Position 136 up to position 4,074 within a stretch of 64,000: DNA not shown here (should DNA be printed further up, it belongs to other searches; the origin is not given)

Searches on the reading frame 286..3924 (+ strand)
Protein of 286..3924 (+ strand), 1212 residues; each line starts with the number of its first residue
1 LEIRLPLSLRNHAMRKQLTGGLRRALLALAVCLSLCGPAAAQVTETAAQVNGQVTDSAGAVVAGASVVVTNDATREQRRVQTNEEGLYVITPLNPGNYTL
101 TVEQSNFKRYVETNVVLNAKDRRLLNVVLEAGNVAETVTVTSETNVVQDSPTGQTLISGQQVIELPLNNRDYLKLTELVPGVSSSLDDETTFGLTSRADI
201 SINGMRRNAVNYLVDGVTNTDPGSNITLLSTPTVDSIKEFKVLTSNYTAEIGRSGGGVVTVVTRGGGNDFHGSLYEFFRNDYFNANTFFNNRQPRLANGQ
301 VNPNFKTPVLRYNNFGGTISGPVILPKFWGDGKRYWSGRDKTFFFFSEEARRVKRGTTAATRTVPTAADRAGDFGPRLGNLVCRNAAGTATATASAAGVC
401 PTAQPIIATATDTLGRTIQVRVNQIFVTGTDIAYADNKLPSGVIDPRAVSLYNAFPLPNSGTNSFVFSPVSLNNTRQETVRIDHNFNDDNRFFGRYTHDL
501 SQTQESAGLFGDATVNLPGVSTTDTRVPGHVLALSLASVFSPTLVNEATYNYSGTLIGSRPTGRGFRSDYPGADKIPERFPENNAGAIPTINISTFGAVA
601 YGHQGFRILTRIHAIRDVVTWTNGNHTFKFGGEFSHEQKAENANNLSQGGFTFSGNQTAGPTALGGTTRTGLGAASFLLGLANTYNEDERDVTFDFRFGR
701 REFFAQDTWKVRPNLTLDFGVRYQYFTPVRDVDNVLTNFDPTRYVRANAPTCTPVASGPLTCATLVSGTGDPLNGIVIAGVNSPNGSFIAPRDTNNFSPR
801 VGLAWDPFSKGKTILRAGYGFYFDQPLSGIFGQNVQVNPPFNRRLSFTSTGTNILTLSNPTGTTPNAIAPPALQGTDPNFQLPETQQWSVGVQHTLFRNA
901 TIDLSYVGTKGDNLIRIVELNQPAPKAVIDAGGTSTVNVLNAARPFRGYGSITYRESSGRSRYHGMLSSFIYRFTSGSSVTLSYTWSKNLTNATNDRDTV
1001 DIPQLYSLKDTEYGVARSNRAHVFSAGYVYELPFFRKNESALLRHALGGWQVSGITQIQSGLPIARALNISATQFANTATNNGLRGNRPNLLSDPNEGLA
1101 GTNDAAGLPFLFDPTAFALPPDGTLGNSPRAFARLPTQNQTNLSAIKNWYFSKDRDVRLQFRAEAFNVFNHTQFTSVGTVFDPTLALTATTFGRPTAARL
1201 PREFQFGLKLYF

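Call 51: search_protein_families(library=pfam, proteins=[window:286-3924:+])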
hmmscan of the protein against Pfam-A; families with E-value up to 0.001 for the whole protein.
window:286-3924:+ (1212 aa): 6 families
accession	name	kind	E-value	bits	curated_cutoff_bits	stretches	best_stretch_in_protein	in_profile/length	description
PF25183.1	OMP_b-brl_4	-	2.1e-200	668.6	30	1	262-1205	1-838/838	Outer membrane beta barrel domain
PF13620.12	CarboxypepD_reg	-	1.7e-18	67.2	32.3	1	49-130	1-82/82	Carboxypeptidase regulatory-like domain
PF07715.20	Plug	-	9.5e-08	33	23.9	1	148-257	3-105/107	TonB-dependent Receptor Plug Domain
PF00593.30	TonB_dep_Rec_b-barrel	-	1.5e-07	32.1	27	1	583-1051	39-385/436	TonB dependent receptor-like, beta-barrel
PF13715.12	CarbopepD_reg_2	-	6.9e-07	29.7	32.2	1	50-138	1-86/88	CarboxypepD_reg-like domain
PF17210.9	SdrD_B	-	0.00077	20.1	29.7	0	51-107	14-69/112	SdrD B-like domain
